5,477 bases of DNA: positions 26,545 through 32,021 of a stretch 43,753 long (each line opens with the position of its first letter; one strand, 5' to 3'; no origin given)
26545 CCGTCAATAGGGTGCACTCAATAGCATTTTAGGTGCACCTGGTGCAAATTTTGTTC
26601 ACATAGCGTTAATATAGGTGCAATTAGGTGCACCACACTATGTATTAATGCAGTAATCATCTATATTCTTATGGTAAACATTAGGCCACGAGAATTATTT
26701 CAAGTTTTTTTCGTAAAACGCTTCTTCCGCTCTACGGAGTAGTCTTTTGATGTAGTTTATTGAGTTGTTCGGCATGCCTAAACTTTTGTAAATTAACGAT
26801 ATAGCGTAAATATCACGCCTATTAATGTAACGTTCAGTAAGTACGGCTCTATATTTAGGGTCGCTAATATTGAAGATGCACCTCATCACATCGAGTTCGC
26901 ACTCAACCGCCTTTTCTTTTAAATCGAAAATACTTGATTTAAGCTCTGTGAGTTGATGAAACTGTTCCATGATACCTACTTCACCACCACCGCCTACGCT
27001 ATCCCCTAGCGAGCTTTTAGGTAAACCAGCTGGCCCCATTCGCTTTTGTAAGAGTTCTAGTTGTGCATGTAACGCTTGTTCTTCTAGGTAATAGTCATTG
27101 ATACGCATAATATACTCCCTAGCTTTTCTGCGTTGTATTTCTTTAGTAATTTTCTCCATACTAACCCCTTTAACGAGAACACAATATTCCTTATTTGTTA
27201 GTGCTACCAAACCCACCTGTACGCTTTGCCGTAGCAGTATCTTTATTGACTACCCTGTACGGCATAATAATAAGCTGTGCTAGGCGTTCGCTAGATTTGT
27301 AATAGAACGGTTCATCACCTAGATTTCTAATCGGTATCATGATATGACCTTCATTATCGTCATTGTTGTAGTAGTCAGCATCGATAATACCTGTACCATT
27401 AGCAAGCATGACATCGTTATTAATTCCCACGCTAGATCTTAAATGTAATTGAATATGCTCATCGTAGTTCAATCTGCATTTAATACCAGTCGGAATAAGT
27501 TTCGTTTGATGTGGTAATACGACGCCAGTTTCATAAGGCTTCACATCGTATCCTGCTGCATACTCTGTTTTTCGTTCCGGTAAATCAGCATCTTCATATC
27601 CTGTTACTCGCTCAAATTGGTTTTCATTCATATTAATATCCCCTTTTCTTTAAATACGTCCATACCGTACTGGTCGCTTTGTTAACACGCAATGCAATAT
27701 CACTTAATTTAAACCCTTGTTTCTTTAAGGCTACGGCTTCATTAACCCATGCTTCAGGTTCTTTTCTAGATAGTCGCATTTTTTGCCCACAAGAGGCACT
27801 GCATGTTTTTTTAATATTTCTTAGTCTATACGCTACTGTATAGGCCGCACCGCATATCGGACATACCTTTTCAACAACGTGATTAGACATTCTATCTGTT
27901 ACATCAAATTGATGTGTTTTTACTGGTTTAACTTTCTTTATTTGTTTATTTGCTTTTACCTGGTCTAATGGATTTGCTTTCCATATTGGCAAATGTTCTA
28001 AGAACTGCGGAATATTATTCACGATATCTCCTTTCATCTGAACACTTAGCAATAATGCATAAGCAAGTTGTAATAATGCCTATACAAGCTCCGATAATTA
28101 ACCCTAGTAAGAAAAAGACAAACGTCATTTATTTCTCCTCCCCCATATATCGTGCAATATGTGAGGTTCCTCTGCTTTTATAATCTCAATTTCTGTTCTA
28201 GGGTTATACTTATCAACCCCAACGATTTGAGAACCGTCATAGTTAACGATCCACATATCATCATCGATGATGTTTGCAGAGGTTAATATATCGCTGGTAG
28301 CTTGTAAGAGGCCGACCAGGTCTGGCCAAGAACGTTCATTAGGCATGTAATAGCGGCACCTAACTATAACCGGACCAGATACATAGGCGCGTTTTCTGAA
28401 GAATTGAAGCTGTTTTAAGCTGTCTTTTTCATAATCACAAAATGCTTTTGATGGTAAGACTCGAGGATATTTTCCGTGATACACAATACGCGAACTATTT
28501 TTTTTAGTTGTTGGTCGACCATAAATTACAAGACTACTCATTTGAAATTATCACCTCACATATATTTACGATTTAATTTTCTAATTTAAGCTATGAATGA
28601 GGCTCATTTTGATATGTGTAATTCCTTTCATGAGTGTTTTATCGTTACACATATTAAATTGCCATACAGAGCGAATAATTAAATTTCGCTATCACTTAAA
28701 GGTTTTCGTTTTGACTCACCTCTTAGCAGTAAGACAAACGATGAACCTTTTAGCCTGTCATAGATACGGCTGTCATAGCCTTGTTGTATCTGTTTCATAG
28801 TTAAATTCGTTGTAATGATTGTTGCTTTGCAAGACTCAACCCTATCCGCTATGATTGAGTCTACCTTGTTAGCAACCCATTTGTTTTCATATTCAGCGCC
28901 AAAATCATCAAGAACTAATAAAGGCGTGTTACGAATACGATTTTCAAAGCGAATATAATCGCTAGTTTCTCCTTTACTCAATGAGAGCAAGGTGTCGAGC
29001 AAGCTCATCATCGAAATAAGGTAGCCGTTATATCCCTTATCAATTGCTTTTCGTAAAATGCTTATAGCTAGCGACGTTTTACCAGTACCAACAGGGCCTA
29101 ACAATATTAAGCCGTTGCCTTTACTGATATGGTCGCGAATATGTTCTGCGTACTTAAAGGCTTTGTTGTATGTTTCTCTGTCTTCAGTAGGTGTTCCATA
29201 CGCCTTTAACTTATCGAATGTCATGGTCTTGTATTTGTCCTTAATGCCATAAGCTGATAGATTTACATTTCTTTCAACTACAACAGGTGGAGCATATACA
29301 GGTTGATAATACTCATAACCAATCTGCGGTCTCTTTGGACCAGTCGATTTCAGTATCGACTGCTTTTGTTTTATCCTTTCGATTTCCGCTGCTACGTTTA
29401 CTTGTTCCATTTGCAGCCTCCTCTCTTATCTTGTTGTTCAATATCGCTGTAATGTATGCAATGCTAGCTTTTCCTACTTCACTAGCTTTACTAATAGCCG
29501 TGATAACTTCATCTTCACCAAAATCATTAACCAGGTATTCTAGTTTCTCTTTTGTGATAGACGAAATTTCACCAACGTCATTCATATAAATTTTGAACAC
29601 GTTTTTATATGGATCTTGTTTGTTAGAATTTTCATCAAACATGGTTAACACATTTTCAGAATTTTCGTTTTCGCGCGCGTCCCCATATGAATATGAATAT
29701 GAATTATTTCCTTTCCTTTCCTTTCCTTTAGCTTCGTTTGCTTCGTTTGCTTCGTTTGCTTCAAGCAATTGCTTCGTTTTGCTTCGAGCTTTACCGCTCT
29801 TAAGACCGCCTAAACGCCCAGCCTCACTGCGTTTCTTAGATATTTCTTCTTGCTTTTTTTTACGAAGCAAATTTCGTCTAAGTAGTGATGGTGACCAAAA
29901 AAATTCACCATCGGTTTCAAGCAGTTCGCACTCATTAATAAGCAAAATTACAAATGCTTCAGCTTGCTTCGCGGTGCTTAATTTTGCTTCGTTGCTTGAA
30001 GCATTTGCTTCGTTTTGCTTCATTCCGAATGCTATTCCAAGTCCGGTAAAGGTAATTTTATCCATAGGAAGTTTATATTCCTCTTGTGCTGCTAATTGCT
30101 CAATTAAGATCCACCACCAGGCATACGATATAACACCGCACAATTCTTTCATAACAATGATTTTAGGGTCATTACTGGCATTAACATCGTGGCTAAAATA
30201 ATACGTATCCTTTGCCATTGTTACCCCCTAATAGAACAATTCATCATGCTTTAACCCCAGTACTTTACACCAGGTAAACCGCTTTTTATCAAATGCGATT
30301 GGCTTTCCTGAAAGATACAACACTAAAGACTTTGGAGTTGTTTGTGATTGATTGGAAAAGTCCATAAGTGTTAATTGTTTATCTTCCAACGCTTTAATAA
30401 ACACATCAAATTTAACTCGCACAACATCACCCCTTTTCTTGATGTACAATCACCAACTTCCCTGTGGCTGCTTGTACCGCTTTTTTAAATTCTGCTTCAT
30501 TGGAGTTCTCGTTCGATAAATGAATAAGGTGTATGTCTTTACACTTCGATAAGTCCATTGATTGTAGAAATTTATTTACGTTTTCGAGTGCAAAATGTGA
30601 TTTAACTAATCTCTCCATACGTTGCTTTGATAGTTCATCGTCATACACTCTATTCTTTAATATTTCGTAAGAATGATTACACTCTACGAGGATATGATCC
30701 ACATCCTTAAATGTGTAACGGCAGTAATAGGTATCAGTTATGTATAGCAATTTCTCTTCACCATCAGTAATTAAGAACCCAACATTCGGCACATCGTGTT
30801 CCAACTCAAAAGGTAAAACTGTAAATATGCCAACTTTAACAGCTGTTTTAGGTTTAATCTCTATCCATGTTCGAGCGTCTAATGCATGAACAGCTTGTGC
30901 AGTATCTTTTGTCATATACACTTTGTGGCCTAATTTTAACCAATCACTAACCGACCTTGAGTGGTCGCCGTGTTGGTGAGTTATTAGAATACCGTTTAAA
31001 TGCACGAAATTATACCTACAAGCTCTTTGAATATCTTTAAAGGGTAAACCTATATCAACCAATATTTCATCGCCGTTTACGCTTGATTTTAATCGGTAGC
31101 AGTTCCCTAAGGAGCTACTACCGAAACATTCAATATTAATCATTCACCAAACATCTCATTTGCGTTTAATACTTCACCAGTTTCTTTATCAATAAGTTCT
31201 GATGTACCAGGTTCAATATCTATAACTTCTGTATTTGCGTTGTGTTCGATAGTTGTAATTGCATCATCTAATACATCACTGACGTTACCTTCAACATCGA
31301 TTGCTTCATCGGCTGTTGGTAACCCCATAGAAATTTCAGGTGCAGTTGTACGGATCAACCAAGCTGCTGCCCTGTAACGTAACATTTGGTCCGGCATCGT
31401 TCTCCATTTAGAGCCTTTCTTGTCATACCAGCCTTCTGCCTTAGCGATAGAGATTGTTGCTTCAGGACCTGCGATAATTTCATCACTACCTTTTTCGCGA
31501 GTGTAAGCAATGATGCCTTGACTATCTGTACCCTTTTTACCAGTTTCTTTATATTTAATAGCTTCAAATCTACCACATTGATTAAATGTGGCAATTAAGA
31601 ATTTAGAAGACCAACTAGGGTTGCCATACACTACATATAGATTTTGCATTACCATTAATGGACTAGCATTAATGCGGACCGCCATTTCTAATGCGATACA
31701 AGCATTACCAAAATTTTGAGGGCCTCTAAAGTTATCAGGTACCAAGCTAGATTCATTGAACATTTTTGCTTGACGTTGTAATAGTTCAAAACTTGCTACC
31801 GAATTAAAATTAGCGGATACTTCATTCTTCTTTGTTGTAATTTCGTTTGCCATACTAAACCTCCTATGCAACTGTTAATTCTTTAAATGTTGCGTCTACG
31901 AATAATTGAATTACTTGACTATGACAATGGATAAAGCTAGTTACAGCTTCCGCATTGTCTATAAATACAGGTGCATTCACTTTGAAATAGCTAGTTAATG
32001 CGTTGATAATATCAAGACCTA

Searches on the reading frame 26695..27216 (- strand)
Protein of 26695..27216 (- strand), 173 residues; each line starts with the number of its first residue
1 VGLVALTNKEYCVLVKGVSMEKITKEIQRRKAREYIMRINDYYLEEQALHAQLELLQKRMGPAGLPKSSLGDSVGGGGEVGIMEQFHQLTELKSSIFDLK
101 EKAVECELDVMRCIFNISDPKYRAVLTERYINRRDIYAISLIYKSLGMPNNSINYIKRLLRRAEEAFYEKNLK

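Call 68: search_protein_families(library=pfam, proteins=[window:26695-27216:-], max_evalue=0.001)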
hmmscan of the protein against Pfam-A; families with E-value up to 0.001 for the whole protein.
window:26695-27216:- (173 aa): 1 family
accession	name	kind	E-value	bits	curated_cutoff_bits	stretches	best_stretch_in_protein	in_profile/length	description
PF07374.17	DUF1492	-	0.00016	22.2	21.5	0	72-139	10-77/100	Protein of unknown function (DUF1492)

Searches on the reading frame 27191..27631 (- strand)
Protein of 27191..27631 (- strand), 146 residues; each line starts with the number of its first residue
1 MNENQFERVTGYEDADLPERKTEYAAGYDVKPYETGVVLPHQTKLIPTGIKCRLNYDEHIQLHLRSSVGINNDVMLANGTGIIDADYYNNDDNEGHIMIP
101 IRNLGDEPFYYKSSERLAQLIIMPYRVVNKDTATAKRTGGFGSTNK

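Call 70: search_protein_families(library=pfam, proteins=[window:27191-27631:-], max_evalue=0.01)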
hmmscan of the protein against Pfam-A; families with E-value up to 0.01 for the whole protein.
window:27191-27631:- (146 aa): 1 family
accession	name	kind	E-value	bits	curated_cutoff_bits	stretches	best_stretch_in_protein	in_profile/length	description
PF00692.24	dUTPase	-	1.9e-16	60.4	22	1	14-144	2-128/129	dUTPase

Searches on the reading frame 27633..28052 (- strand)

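Call 70: search_protein_families(library=pfam, proteins=[window:27633-28052:-], max_evalue=0.01)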
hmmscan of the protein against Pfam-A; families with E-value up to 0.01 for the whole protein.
window:27633-28052:- (139 aa): 1 family
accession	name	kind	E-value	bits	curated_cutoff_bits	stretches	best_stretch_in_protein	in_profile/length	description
PF24441.1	DUF7560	-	0.0039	17.3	27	1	47-71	13-37/44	Family of unknown function (DUF7560)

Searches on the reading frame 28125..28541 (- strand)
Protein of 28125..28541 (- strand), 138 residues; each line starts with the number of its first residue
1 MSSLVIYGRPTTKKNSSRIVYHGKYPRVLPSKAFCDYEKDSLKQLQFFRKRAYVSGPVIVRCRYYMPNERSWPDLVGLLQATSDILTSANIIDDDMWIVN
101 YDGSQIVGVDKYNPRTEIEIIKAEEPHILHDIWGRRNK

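Call 70: search_protein_families(library=pfam, proteins=[window:28125-28541:-], max_evalue=0.01)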
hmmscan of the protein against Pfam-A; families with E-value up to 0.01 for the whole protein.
window:28125-28541:- (138 aa): 1 family
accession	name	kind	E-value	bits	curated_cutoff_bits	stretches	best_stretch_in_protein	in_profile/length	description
PF05866.16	RusA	-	9.4e-05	23.5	22.8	1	9-120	3-123/124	Endodeoxyribonuclease RusA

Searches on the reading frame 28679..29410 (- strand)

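Call 68: search_protein_families(library=pfam, proteins=[window:28679-29410:-], max_evalue=0.001)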
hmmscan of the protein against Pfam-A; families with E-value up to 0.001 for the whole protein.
window:28679-29410:- (243 aa): 4 families
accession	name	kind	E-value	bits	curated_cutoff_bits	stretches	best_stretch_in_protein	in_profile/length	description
PF01695.23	IstB_IS21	-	2.1e-17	63.9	24.1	1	93-236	87-232/238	IstB-like ATP binding protein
PF20720.3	nSTAND3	-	2.5e-06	27.7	27.2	1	89-203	8-112/155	Novel STAND NTPase 3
PF00004.35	AAA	-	0.00016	22.6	21.2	1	101-173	1-69/131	ATPase family associated with various cellular activities (AAA)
PF00308.24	Bac_DnaA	-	0.0004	21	23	1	84-221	19-156/162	Bacterial DnaA ATPAse domain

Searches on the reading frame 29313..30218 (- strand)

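Call 69: search_protein_families(library=pfam, proteins=[window:29313-30218:-], max_evalue=0.001)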
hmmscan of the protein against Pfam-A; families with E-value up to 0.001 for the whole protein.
window:29313-30218:- (301 aa): 2 families
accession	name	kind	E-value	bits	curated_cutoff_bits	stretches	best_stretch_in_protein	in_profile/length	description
PF14297.12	Lin1244_N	-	2.2e-08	35.1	25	1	7-69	1-64/95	Lin1244/Lin1753-like, N-terminal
PF07261.16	DnaB_2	-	0.00039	20.5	22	1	215-262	8-58/74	Replication initiation and membrane attachment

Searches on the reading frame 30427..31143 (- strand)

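Call 68: search_protein_families(library=pfam, proteins=[window:30427-31143:-], max_evalue=0.001)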
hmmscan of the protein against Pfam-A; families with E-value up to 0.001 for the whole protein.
window:30427-31143:- (238 aa): 1 family
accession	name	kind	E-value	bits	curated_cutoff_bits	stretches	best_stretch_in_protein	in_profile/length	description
PF12706.13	Lactamase_B_2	-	6e-13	49.3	27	1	28-195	4-189/200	Beta-lactamase superfamily domain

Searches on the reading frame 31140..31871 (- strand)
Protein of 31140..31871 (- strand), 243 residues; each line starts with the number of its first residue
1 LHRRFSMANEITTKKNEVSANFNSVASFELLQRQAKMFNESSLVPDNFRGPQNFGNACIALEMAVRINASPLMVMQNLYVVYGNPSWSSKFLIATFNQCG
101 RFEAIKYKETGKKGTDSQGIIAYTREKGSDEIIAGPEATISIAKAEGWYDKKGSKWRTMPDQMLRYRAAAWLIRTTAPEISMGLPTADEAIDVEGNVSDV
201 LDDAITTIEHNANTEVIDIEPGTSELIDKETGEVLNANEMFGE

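Call 68: search_protein_families(library=pfam, proteins=[window:31140-31871:-], max_evalue=0.001)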
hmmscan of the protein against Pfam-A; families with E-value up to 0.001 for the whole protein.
window:31140-31871:- (243 aa): 1 family
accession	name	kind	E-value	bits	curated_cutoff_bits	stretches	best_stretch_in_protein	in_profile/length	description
PF03837.19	RecT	-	0.00022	21.3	24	1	121-194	117-191/198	RecT family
